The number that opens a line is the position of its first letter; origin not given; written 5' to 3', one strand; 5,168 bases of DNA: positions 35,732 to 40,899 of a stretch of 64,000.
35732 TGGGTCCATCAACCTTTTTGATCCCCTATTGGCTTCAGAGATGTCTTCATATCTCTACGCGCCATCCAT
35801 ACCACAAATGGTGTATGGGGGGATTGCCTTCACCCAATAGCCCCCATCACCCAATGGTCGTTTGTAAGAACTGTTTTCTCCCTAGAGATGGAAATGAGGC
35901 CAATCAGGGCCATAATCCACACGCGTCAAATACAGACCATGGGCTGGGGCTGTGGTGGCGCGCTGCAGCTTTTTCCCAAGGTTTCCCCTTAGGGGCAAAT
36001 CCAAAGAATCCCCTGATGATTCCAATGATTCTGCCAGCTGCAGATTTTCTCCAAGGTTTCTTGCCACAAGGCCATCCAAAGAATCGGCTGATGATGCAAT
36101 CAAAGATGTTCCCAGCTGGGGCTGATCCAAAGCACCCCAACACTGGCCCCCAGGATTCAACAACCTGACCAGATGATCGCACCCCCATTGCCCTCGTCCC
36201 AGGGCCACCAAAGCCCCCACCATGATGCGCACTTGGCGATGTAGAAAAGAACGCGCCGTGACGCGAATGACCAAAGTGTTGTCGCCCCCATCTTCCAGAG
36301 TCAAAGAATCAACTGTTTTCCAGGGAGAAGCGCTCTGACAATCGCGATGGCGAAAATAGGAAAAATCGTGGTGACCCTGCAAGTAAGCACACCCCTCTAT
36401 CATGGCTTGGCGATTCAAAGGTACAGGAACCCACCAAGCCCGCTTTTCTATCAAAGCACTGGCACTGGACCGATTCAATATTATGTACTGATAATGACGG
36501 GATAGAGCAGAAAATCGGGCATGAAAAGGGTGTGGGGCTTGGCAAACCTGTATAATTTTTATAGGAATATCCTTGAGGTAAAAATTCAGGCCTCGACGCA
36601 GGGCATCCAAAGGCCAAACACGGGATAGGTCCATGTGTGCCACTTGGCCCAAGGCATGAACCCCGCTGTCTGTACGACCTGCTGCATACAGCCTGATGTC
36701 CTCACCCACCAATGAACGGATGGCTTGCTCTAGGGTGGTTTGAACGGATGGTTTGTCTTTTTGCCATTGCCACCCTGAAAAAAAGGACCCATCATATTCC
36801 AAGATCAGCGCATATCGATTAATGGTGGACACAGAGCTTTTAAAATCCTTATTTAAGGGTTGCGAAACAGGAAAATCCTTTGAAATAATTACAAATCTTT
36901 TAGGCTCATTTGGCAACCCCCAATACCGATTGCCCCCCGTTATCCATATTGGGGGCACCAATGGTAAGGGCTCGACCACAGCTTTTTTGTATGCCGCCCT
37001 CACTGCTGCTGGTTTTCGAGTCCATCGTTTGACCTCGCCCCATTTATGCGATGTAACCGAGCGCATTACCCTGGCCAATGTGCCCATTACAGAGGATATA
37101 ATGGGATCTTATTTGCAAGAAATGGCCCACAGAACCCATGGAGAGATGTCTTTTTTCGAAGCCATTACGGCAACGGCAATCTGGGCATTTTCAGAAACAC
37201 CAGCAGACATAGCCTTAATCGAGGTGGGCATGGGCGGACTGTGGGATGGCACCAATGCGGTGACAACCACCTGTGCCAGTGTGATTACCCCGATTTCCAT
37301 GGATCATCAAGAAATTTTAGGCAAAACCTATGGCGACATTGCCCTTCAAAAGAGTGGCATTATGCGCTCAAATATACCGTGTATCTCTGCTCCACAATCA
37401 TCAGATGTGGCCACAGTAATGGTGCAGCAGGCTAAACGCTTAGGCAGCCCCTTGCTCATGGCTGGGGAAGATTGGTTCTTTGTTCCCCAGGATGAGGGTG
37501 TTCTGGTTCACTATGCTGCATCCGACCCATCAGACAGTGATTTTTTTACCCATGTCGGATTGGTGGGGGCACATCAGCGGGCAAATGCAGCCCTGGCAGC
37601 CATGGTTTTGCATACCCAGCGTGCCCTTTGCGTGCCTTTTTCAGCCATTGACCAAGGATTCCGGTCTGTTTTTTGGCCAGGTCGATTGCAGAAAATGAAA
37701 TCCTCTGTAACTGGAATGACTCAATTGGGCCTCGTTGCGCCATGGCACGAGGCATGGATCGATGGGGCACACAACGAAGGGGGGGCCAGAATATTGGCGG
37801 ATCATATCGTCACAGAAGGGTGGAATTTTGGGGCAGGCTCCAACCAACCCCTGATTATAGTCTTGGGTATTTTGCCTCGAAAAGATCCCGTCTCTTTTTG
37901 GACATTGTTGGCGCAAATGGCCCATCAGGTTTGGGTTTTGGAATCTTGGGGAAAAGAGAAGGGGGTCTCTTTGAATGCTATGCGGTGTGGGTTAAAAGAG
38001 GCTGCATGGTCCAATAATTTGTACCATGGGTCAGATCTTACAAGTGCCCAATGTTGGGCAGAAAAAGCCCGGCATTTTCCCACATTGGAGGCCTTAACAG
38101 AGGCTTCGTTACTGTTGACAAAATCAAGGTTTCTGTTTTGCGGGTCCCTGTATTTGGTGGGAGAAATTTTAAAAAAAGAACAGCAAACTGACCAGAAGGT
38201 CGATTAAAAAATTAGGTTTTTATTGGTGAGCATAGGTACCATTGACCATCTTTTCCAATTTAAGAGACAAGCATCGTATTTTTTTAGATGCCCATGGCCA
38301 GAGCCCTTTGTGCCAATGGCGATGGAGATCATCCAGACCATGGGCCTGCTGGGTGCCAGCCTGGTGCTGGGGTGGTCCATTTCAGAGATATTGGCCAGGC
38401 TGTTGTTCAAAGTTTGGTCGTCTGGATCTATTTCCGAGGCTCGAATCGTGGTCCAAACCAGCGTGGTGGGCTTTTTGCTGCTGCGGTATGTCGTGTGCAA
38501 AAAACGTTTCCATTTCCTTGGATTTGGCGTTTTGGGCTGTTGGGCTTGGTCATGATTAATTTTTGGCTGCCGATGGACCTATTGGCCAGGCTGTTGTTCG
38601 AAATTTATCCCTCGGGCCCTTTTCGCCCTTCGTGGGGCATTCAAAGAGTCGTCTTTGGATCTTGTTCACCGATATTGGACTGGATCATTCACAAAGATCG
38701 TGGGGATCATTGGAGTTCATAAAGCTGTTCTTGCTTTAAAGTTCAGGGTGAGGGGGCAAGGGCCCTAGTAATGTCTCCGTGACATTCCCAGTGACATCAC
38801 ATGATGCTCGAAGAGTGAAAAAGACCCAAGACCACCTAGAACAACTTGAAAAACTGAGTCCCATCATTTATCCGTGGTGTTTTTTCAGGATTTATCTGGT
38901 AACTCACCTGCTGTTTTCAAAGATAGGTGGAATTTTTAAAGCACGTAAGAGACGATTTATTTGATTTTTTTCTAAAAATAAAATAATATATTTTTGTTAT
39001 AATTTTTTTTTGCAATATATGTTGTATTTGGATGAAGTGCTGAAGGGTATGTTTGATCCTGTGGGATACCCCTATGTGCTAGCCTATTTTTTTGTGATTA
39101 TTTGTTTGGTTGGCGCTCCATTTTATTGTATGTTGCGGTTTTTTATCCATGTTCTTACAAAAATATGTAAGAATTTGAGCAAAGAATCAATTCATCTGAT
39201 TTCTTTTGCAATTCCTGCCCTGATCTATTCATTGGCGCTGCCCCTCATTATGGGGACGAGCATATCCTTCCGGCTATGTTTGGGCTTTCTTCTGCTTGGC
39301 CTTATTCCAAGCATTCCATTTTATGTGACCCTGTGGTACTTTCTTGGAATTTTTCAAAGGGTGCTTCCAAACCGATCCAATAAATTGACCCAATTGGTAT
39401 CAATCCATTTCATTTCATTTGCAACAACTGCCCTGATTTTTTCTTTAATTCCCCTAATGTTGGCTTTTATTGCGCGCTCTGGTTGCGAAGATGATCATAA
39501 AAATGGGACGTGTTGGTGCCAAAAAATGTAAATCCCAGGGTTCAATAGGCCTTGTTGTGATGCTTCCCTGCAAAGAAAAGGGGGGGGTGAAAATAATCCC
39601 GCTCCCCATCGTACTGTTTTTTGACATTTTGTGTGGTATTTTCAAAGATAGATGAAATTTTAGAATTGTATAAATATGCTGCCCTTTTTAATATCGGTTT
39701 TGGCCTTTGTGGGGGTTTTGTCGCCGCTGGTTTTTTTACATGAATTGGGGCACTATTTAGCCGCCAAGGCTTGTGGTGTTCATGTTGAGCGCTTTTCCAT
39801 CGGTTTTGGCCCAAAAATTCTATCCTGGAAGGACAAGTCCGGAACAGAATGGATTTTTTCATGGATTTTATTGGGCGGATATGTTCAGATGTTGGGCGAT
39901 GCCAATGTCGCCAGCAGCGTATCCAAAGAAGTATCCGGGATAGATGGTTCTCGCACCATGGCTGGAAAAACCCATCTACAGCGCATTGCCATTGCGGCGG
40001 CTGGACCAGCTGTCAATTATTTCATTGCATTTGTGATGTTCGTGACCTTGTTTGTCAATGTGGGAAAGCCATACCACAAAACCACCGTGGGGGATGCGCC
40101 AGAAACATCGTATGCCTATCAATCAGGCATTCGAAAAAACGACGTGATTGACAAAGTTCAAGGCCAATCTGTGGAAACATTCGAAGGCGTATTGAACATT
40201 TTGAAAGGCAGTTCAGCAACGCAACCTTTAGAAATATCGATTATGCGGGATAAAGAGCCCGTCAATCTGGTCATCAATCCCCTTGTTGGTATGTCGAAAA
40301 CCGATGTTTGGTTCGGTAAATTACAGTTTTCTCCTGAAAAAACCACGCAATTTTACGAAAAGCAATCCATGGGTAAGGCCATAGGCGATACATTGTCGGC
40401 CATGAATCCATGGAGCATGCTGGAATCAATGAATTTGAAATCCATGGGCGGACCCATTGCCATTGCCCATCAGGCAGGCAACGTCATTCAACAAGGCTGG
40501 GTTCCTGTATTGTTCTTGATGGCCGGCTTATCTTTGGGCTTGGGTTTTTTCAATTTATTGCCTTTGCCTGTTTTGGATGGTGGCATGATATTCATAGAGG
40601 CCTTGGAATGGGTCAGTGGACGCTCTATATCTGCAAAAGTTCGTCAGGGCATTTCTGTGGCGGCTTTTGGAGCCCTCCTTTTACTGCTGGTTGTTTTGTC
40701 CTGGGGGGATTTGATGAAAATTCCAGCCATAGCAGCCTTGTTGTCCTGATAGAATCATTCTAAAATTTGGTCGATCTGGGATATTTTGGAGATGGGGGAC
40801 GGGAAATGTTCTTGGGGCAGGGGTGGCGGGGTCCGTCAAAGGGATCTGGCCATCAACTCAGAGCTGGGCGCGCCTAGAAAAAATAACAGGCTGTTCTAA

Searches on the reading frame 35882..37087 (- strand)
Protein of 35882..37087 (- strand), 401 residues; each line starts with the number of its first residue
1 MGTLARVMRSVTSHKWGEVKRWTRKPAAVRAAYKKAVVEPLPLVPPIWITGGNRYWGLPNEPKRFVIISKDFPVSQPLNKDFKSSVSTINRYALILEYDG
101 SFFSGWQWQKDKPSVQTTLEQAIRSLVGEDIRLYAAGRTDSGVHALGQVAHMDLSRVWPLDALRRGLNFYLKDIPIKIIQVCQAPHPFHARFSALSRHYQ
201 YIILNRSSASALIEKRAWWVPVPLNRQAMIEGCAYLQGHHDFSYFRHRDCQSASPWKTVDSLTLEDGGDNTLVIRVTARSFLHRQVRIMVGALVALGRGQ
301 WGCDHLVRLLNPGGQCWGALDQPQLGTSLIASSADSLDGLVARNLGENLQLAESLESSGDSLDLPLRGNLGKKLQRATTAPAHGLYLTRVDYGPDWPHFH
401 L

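Call 46: search_protein_families(library=pfam, proteins=[window:35882-37087:-], max_evalue=0.001)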
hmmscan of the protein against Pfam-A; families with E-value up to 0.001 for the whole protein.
window:35882-37087:- (401 aa): 1 family
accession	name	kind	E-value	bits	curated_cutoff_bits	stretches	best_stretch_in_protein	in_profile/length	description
PF01416.25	PseudoU_synth_1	-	1.6e-29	103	23.3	2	234-312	3-84/108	tRNA pseudouridine synthase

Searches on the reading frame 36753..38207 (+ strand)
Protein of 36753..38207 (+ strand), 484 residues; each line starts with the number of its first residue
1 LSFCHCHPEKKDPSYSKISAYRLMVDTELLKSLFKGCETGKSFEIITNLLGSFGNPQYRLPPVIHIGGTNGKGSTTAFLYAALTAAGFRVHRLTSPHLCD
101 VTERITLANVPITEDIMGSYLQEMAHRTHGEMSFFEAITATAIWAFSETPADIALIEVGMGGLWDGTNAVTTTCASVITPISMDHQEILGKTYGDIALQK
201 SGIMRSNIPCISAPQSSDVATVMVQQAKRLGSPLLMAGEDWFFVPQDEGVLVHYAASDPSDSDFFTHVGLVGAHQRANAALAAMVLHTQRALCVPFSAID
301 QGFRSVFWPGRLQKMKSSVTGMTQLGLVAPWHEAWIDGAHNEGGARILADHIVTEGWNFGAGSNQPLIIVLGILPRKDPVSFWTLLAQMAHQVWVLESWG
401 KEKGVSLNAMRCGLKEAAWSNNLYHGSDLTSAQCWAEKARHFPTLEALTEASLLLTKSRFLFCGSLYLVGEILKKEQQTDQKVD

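Call 46: search_protein_families(library=pfam, proteins=[window:36753-38207:+], max_evalue=0.001)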
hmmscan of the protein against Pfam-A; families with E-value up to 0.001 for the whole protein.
window:36753-38207:+ (484 aa): 1 family
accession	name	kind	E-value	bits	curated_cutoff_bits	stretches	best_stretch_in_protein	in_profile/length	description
PF08245.18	Mur_ligase_M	-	3e-07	31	24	1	66-285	1-199/200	Mur ligase middle domain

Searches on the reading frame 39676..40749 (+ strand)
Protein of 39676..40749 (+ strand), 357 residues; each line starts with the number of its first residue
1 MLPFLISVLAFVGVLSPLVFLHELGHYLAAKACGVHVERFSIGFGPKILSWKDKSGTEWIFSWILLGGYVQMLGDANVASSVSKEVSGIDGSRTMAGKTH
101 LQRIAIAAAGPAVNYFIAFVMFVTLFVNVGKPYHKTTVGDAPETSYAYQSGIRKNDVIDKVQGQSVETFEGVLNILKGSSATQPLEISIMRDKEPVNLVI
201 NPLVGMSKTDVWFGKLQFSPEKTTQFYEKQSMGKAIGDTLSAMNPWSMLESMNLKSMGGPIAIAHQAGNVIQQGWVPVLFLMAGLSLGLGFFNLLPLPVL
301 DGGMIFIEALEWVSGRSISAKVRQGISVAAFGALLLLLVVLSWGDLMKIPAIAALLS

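Call 46: search_protein_families(library=pfam, proteins=[window:39676-40749:+], max_evalue=0.001)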
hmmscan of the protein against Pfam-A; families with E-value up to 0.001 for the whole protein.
window:39676-40749:+ (357 aa): 3 families
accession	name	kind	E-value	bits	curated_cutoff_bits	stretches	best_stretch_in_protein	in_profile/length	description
PF02163.28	Peptidase_M50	-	8.7e-55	185.9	27.2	1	11-336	2-220/221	Peptidase family M50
PF17820.7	PDZ_6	-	0.00016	21.8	27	1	145-182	9-46/54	PDZ domain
PF13180.12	PDZ_2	-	0.00034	21.3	27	1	147-199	25-77/80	PDZ domain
